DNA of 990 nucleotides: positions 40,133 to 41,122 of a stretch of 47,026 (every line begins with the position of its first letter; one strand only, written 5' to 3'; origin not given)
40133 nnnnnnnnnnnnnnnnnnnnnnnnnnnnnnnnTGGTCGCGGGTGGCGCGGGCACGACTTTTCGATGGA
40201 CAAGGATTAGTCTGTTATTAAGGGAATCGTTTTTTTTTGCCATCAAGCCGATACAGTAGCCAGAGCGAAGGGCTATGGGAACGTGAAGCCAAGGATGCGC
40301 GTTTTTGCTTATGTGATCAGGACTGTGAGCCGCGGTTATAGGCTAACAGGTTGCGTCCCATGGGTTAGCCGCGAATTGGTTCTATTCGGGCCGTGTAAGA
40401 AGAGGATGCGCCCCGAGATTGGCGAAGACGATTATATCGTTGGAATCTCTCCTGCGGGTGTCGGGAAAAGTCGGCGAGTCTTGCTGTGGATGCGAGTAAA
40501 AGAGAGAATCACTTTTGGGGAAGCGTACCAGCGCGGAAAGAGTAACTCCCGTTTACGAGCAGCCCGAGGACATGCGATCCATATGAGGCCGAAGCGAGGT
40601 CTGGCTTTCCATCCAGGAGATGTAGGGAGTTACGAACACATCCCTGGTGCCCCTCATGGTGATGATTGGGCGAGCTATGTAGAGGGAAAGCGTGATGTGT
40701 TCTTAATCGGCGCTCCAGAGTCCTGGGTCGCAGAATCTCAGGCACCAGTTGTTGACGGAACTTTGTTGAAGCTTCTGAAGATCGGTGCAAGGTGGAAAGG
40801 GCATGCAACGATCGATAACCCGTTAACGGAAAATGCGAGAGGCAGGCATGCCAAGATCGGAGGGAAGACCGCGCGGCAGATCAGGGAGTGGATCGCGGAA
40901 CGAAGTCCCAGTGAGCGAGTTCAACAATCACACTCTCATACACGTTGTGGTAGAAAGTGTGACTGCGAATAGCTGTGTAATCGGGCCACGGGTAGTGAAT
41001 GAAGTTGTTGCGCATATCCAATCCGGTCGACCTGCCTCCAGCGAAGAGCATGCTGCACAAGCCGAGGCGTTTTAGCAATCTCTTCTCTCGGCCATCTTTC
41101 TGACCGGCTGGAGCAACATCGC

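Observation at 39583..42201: SLOG-like + Nmad2-like + stand-alone SIR2 cluster between lepB and nth: candidate undescribed NAD/nucleotide-based defence module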

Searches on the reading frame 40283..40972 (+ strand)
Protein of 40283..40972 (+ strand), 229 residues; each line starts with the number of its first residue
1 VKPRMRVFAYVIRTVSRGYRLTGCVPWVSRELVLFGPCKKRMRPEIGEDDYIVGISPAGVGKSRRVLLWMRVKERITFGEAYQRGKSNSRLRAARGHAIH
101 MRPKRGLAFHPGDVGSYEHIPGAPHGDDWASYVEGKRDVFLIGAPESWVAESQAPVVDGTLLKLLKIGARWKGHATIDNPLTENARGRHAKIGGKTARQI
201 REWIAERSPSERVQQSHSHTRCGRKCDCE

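Call 3: search_protein_families(library=pfam, proteins=[window:40283-40972:+], max_evalue=1)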
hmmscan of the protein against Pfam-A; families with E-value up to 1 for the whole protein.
window:40283-40972:+ (229 aa): 1 family
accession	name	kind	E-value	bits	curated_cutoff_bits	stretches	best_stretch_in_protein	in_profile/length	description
PF18753.6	Nmad2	-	0.00063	19.8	26.1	1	22-88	13-80/200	Nucleotide modification associated domain 2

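Call 4: search_protein_families(library=padloc, proteins=[window:40283-40972:+], max_evalue=1)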
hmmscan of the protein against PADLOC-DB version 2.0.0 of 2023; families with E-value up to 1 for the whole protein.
window:40283-40972:+ (229 aa): 0 families

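Call 5: search_protein_families(library=ncbifam, proteins=[window:40283-40972:+], max_evalue=1)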
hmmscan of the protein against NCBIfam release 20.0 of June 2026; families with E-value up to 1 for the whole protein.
window:40283-40972:+ (229 aa): 0 families

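Call 7: find_homologous_proteins(query=window:40283-40972:+)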
Query window:40283-40972:+ (229 aa): 70 proteins with E <= 0.001 among 351 candidates.
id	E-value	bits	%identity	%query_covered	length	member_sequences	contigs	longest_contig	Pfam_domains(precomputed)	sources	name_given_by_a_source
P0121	1.5e-151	521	100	98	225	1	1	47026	-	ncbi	-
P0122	2.7e-85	304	59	97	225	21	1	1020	PF18753.7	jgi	-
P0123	1.5e-81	292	56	99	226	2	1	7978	-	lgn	-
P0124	1.4e-80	289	56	98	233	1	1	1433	-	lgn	-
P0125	1.6e-78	282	54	98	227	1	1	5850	PF18753.7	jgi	jgi:hypothetical protein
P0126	1.7e-78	282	54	99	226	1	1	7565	-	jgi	jgi:hypothetical protein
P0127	4.0e-78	281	55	98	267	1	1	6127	PF18753.7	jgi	jgi:hypothetical protein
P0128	5.6e-78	280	57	99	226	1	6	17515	-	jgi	jgi:hypothetical protein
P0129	1.1e-77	279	54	98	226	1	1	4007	-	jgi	jgi:hypothetical protein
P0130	1.9e-77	278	56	98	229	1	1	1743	-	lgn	-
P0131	5.2e-77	277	56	98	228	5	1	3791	-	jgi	jgi:hypothetical protein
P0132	8.2e-77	276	54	97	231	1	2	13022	PF18753.7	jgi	jgi:hypothetical protein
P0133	1.7e-76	275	56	98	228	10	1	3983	-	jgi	-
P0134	2.6e-76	275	54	98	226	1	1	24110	-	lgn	-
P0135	2.7e-76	275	53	99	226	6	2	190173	-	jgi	jgi:hypothetical protein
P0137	4.9e-76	274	55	98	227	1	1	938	PF18753.7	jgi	jgi:hypothetical protein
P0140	2.0e-75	272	53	100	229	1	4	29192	PF18753.7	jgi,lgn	jgi:hypothetical protein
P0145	5.6e-74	267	55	98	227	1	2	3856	-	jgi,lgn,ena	-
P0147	7.4e-74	267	55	98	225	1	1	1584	PF18753.7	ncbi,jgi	-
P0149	1.7e-73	265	55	98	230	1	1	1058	PF18753.7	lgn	-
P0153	4.1e-73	264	55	98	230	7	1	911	PF18753.7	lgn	-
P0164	3.1e-71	258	53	97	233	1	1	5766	PF18753.7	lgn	-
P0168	1.2e-68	250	52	99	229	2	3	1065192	-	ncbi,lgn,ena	-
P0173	1.7e-67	246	51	97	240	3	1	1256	PF18753.7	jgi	jgi:hypothetical protein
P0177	4.7e-64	234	49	98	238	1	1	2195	PF18753.7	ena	-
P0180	1.8e-59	219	47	98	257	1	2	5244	PF18753.7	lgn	-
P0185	1.4e-45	174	58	64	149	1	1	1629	PF18753.7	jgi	-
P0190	1.2e-29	122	53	52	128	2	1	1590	PF18753.7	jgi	jgi:hypothetical protein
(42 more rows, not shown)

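Call 11: find_encoding_contigs(protein=P0168, flank=6000, max_places=3)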
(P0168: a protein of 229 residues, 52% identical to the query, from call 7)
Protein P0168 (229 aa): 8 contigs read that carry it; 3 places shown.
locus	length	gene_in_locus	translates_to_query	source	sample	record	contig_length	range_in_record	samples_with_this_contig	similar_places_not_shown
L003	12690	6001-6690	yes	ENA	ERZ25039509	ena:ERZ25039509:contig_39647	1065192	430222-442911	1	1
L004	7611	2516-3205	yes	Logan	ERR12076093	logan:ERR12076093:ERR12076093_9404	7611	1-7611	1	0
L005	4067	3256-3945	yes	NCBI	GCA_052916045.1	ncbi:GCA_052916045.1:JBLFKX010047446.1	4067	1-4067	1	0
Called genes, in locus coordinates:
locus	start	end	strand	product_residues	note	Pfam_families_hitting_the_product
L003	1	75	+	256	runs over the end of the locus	PF01012:ETF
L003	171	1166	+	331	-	PF01012:ETF, PF00766:ETF_alpha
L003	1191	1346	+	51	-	-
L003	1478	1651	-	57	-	-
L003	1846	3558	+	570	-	PF01946:Thi4 (faint), PF00890:FAD_binding_2 (faint), PF01266:DAO (faint), PF21162:ETFQO_UQ-bd, PF05187:Fer4_ETF_QO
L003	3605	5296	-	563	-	PF00999:Na_H_Exchanger, PF00359:PTS_EIIA_2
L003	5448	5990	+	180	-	PF04972:BON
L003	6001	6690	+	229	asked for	-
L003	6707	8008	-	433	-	PF01321:Creatinase_N, PF00557:Peptidase_M24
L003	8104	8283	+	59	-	PF14255:Zn_ribbon_21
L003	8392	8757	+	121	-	PF01906:YbjQ_1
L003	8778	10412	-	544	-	-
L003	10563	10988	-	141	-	-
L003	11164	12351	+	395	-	PF00872:Transposase_mut, PF10551:MULE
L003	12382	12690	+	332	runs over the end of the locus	PF03575:Peptidase_S51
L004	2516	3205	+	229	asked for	-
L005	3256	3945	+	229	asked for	-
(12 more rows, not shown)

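Call 18: find_related_loci(query=A1, collection=genome_contigs, flank=10000)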
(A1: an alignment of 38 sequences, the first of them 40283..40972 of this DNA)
Query A1 (229 aa) in genome_contigs; peptide patterns used: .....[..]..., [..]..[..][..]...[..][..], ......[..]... (x = any residue, [..] = any of these).
62 stretches matched a pattern; 13 encode a relative of the query (tblastn E <= 1e-3); 13 distinct loci.
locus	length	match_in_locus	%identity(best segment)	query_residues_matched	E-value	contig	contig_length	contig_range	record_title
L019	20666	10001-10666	51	6-229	1e-76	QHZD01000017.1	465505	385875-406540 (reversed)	MAG: Acidobacteria bacterium isolate gp2 AA100 14_1009_05_40cm_scaffold_0_curated, whole genome shotgun sequence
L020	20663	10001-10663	53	6-228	5e-74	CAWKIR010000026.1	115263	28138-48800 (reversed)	MAG: uncultured Acidobacteriaceae bacterium isolate MFD01716.bin.2.87 genome assembly, contig: contig_64425, whole genom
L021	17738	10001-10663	52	6-228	1e-72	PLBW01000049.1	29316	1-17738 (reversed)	MAG: Acidobacteriaceae bacterium isolate palsa_254 73.20111000_P3M.39_contig_1840, whole genome shotgun sequence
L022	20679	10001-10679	46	2-229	4e-39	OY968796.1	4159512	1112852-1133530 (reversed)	MAG: Terriglobia bacterium isolate MFD04463.bin.1.19 genome assembly, chromosome: 1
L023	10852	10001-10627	35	8-207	1e-27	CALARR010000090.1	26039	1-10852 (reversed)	MAG TPA_asm: uncultured Planctomycetales bacterium isolate SRR3330210_bin.80_CONCOCT_v1.1_MAG genome assembly, contig: E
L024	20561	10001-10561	37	8-192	3e-26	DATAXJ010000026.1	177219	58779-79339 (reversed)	MAG TPA_asm: Steroidobacteraceae bacterium isolate SMAG_U5650 k141_145143, whole genome shotgun sequence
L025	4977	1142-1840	33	8-226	1e-25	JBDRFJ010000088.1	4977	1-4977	MAG: Pseudomonadota bacterium isolate MEGAHIT-group-1.368 k141_3738186, whole genome shotgun sequence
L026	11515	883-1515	32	6-207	1e-23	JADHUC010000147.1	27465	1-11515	MAG: Pirellulaceae bacterium isolate BS150m-G36 BS-150m-C1437, whole genome shotgun sequence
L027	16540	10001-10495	38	8-171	4e-23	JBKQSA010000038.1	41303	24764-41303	MAG: Steroidobacteraceae bacterium isolate MGr3G3H3I__bin_42 MGr3G3H3I_000000062301, whole genome shotgun sequence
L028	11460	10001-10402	40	8-142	5e-19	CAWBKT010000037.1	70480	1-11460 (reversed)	MAG: uncultured delta proteobacterium isolate MFD02979.bin.2.87 genome assembly, contig: contig_46861, whole genome shot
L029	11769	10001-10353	37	8-129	4e-11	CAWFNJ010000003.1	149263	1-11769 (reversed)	MAG: uncultured Gammaproteobacteria bacterium isolate MFD06229.bin.2.191 genome assembly, contig: contig_27724, whole ge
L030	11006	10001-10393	30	6-125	1e-7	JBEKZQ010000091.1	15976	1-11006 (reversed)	MAG: Thermoguttaceae bacterium isolate SPRUCE 73 SPRUCE_73_91, whole genome shotgun sequence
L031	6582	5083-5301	34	33-103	5e-7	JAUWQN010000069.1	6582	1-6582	MAG: Methanosarcinales archaeon isolate CSMAG_2503 CSMAG_2503_k141_662890_length_6582_cov_10.0567, whole genome shotgun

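Call 19: search_solved_structures(query=A1, max_evalue=10, show_alignments=2)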
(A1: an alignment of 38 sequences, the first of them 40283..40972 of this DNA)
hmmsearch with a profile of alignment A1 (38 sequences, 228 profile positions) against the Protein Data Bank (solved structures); distinct sequences matched with E-value up to 10: 0.

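Call 33: predict_structure(alignment_id=A1)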
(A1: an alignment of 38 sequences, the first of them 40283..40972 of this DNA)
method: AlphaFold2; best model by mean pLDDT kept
length: 229 residues; sequences in the alignment: 38
mean_pLDDT: 92.9   pTM: 0.89
mean pLDDT of the five models: 92.9, 92.8, 91.9, 91.2, 89.5
residues with pLDDT >= 90: 202; 70-90: 13; 50-70: 5; < 50: 9
segments of 3 or more residues with pLDDT < 50: 221-229
pLDDT, mean of each block of 10 residues (from residue 1): 87 95 93 94 96 97 98 98 98 96 97 96 91 93 98 98 96 96 94 97 97 84 41
secondary structure, 60 per line:
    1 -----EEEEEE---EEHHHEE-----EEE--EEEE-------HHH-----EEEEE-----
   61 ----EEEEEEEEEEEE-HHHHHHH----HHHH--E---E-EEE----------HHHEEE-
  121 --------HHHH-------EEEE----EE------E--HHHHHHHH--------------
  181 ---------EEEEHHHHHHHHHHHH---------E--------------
elements in order: E6-11 E27-29 E32-35 E51-55 E65-76 H78-84 H89-92 E101-103 E117-119 H129-132 E140-143 H159-166 E190-193 H194-205

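Call 40: fold_search(model_id=the predicted structure, library=pdb)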
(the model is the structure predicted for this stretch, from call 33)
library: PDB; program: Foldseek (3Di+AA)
matches with E <= 10: 153; with E <= 0.001: 0
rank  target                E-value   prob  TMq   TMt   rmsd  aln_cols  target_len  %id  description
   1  2ar1                  1.8e-01  0.47  0.36  0.48   7.5       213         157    6  Structure of Hypothetical protein from Leishmania major (released 2005-08-30)
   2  2p5d                  3.4e-01  0.23  0.31  0.44   8.6       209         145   10  Crystal structure of MJECL36 from Methanocaldococcus jannaschii DSM 2661 (released 2007-09-18)
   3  2g2x_A                4.1e-01  0.28  0.32  0.44   7.1       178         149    4  X-Ray Crystal Structure Protein Q88CH6 from Pseudomonas putida. Northeast Structural Genomics Consortium Target PpR72. (released 2006-03-14)
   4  5y6b_A                4.4e-01  0.23  0.34  0.47   6.6       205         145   11  Crystal structure of ZmASCH Y47F mutant protein from Zymomonas mobilis (released 2018-07-18)
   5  5guq_C                4.4e-01  0.20  0.30  0.41   7.8       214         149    9  Crystal structure of ASCH from Zymomonas mobilis (released 2017-08-30)
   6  5y6b_B                4.9e-01  0.18  0.31  0.44   7.7       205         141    9  Crystal structure of ZmASCH Y47F mutant protein from Zymomonas mobilis (released 2018-07-18)
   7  2hd9                  5.2e-01  0.25  0.35  0.50   7.1       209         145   10  Crystal structure of PH1033 from Pyrococcus horikoshii OT3 (released 2006-12-20)
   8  5guq_A                5.9e-01  0.20  0.34  0.47   6.5       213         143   10  Crystal structure of ASCH from Zymomonas mobilis (released 2017-08-30)
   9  5y6b_D                5.9e-01  0.18  0.32  0.45   7.8       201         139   10  Crystal structure of ZmASCH Y47F mutant protein from Zymomonas mobilis (released 2018-07-18)
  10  5gus_B                5.9e-01  0.14  0.31  0.42   6.7       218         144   10  Crystal structure of ASCH domain from Zymomonas mobilis (released 2017-08-30)
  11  2eve                  6.3e-01  0.28  0.38  0.52   5.8       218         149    9  X-Ray Crystal Structure of Protein PSPTO5229 from Pseudomonas syringae. Northeast Structural Genomics Consortium Target  (released 2005-11-08)
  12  1jec                  6.3e-01  0.07  0.16  0.08  15.2       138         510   14  Crystal Structure of ATP Sulfurylase in complex with thiosulfate (released 2001-11-14)
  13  5j3e_A                6.7e-01  0.18  0.36  0.44   8.1       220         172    7  Crystal Structure of Human THYN1 protein in complex with 5-methylcytosine containing DNA (released 2016-04-20)
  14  2mtv_MODEL_1_A        6.7e-01  0.13  0.27  0.36   9.2       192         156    7  Solution Structure of the YTH Domain of YT521-B in complex with N6-Methyladenosine containing RNA (released 2014-11-26)
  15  5eim_B                7.2e-01  0.23  0.34  0.45   7.9       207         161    8  YTH domain-containing protein mmi1 and RNA complex (released 2016-01-27)
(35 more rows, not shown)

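Call 43: search_protein_families(library=pfam, proteins=[L019:9010-9987:+, L024:10739-11455:+, L025:1895-2578:+, L027:10764-11477:+, L024:9989-10720:+, L026:877-1620:+, L019:9989-10669:+, L021:10847-11836:+], max_evalue=0.1)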
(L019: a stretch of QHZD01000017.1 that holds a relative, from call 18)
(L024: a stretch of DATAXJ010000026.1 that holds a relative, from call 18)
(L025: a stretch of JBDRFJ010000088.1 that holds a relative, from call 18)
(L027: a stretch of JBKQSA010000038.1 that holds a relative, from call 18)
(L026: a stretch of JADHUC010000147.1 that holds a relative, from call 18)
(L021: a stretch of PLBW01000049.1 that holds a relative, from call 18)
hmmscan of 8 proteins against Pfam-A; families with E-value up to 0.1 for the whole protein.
L019:9010-9987:+ (325 aa): 0 families

L024:10739-11455:+ (238 aa): 1 family
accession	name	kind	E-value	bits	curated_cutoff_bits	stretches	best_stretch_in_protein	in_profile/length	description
PF18754.6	Nmad3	-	2.7e-23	83.3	27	1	4-182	3-198/247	Nucleotide modification associated domain 3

L025:1895-2578:+ (227 aa): 1 family
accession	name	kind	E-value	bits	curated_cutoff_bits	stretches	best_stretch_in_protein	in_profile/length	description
PF18754.6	Nmad3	-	2.1e-22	80.4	27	1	5-212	1-227/247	Nucleotide modification associated domain 3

L027:10764-11477:+ (237 aa): 1 family
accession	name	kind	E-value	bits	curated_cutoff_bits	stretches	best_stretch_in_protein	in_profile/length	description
PF18754.6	Nmad3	-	6.2e-26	92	27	1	3-180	2-196/247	Nucleotide modification associated domain 3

L024:9989-10720:+ (243 aa): 1 family
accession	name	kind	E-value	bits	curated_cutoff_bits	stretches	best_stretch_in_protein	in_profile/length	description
PF18753.6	Nmad2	-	0.00014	21.9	26.1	1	22-81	14-75/200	Nucleotide modification associated domain 2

L026:877-1620:+ (247 aa): 1 family
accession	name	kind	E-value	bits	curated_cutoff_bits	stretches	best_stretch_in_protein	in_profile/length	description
PF18753.6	Nmad2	-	0.00049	20.1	26.1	1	25-81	17-75/200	Nucleotide modification associated domain 2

L019:9989-10669:+ (226 aa): 1 family
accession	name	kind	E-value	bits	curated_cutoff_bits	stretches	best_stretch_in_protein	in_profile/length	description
PF18753.6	Nmad2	-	0.00088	19.3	26.1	1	22-83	14-76/200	Nucleotide modification associated domain 2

L021:10847-11836:+ (329 aa): 3 families
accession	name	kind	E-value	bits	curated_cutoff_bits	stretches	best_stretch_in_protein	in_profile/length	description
PF05014.21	Nuc_deoxyrib_tr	-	2.3e-05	24.9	28.8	1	227-286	42-103/117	Nucleoside 2-deoxyribosyltransferase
PF24168.1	PB4_spike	-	0.0078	15.7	27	1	220-301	21-104/315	Straight fiber protein PB4 spike domain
PF14354.12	Lar_restr_allev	-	0.05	14.3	28.6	1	28-73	5-50/58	Restriction alleviation protein Lar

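Call 58: find_encoding_contigs(protein=P0145, flank=5000, max_places=2)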
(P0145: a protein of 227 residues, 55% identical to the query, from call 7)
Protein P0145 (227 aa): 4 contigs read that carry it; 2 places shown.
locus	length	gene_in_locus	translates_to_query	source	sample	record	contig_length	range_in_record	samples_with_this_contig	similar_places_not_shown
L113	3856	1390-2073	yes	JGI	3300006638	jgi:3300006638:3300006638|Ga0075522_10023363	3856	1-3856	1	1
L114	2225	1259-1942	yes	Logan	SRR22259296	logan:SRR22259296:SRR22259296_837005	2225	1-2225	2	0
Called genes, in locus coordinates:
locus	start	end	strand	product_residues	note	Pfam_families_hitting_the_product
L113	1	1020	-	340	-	?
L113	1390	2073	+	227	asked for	-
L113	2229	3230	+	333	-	-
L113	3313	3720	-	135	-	-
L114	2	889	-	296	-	?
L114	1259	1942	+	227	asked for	-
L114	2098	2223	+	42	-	?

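Call 59: find_encoding_contigs(protein=P0128, flank=6000, max_places=2)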
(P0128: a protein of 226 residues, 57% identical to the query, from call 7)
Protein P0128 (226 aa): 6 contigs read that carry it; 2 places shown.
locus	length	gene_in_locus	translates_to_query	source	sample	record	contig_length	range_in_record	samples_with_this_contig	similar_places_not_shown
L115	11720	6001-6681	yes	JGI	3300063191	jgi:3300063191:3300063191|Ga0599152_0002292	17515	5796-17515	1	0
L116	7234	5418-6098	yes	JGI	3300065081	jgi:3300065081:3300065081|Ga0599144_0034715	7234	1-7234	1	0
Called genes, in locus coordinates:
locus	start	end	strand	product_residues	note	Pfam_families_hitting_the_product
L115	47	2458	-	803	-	-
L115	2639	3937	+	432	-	-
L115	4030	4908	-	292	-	-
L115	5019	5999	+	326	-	-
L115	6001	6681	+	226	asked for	-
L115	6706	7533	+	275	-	PF22558:REase-ARP, PF20796:PDDEXK_13 (faint)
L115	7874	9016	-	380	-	PF14659:Phage_int_SAM_3, PF00589:Phage_integrase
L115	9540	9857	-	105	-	-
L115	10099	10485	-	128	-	-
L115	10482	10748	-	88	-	-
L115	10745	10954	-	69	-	-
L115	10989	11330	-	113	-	-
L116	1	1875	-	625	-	?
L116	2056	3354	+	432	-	-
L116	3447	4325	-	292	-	-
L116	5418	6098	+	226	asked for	-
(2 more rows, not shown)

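Call 60: find_encoding_contigs(protein=P0140, flank=6000, max_places=2)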
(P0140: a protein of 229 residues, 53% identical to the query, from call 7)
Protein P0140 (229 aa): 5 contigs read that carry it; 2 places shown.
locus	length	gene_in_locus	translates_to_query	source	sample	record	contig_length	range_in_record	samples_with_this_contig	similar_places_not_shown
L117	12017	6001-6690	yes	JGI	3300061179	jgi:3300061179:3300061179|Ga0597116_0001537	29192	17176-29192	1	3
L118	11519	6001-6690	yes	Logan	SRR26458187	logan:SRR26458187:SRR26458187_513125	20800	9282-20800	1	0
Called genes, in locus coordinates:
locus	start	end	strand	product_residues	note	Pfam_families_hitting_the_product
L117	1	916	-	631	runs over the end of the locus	PF02518:HATPase_c (weak), PF13589:HATPase_c_3, PF00512:HisKA (weak), PF02518:HATPase_c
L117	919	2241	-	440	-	PF01555:N6_N4_Mtase (weak)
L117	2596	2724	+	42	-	-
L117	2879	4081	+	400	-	PF05063:MT-A70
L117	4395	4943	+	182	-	-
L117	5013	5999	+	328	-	-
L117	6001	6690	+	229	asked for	PF18753:Nmad2 (weak)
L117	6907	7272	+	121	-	-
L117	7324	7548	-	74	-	-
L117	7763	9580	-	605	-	-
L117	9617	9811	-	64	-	-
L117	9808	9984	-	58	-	PF12728:HTH_17, PF00376:MerR (faint)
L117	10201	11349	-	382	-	PF00589:Phage_integrase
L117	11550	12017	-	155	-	?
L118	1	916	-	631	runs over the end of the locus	PF02518:HATPase_c (weak), PF13589:HATPase_c_3, PF00512:HisKA (weak), PF02518:HATPase_c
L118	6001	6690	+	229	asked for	PF18753:Nmad2 (weak)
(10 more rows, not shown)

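Call 67: find_related_loci(query=A1, collection=viral_contigs, flank=6000)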
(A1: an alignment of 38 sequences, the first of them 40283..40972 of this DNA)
Query A1 (229 aa) in viral_contigs; peptide patterns used: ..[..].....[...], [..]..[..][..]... (x = any residue, [..] = any of these).
44 stretches matched a pattern, but none encodes a relative of the query by tblastn (E <= 1e-3).

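Call 73: search_protein_families(library=pfam, alignment_id=A1, max_evalue=0.01)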
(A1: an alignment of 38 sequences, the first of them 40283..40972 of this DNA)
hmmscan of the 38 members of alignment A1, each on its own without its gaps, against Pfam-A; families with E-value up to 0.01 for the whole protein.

A. member 1, window:40283-40972:+ (229 aa): 1 family
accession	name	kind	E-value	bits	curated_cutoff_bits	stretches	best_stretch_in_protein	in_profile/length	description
PF18753.6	Nmad2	-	0.00063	19.8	26.1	1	22-88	13-80/200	Nucleotide modification associated domain 2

B. families by the number of members that match (of 38 scanned): 1 family
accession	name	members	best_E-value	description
PF18753.6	Nmad2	26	1.1e-06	Nucleotide modification associated domain 2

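Call 82: search_protein_families(library=phrogs, proteins=[window:40283-40972:+, L019:9010-9987:+, L024:10739-11455:+], max_evalue=0.01)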
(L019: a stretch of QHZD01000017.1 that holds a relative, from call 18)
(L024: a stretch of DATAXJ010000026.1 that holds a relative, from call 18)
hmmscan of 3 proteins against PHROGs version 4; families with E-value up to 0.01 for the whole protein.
window:40283-40972:+ (229 aa): 0 families

L019:9010-9987:+ (325 aa): 0 families

L024:10739-11455:+ (238 aa): 1 family
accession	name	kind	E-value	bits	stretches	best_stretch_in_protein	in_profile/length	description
phrog_34025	-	unknown function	9.1e-09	36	1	67-134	81-149/277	-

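Call 83: fold_search(model_id=the predicted structure, library=viral)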
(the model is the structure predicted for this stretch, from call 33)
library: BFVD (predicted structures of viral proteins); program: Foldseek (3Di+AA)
matches with E <= 10: 49; with E <= 0.001: 0
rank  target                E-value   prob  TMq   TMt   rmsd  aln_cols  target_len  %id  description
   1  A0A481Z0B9            1.2e-01  0.41  0.34  0.25  12.0       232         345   12  Uncharacterized protein [Mimivirus LCMiAC01]
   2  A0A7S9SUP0            1.7e-01  0.44  0.25  0.35   5.7        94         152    8  Uncharacterized protein [Virus NIOZ-UU159]
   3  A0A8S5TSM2            2.5e-01  0.38  0.35  0.27   8.0       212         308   10  (P)ppGpp synthetase, RelA/SpoT family [Podoviridae sp. ctARy1]
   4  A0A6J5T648            3.4e-01  0.15  0.25  0.34   8.1       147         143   11  Uncharacterized protein [uncultured Caudovirales phage]
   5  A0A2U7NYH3            3.4e-01  0.13  0.26  0.33  11.1       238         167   12  ASCH domain-containing protein [Hot spring virus BHS1]
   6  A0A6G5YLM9            4.3e-01  0.16  0.25  0.40   7.5       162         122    8  (no name in the UniProt tables at hand)
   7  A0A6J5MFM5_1          6.7e-01  0.08  0.22  0.07   8.5       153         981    8  ART-PolyVal-like domain-containing protein [uncultured Caudovirales phage]
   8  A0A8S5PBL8            9.7e-01  0.08  0.30  0.24   9.6       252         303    8  ASCH domain-containing protein [Myoviridae sp. ctsGI2]
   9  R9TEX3                1.2e+00  0.02  0.13  0.10  14.2       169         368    6  Uncharacterized protein [Vibrio phage nt-1]
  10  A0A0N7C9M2            1.3e+00  0.02  0.14  0.13  13.6       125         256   17  Uncharacterized protein [Salmonella phage 38]
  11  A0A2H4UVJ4            1.8e+00  0.14  0.36  0.28   6.4       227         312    6  EVE domain-containing protein [Bodo saltans virus]
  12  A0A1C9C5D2            1.8e+00  0.08  0.30  0.38   8.7       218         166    7  Uncharacterized protein [Heterosigma akashiwo virus 01]
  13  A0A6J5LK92            1.9e+00  0.04  0.20  0.11   8.9       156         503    8  ASCH domain containing protein [uncultured Caudovirales phage]
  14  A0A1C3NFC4            2.0e+00  0.03  0.18  0.11  13.5       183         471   11  (no name in the UniProt tables at hand)
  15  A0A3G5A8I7            2.2e+00  0.09  0.18  0.11   7.6        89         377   13  Glycosyltransferase [Hyperionvirus sp.]
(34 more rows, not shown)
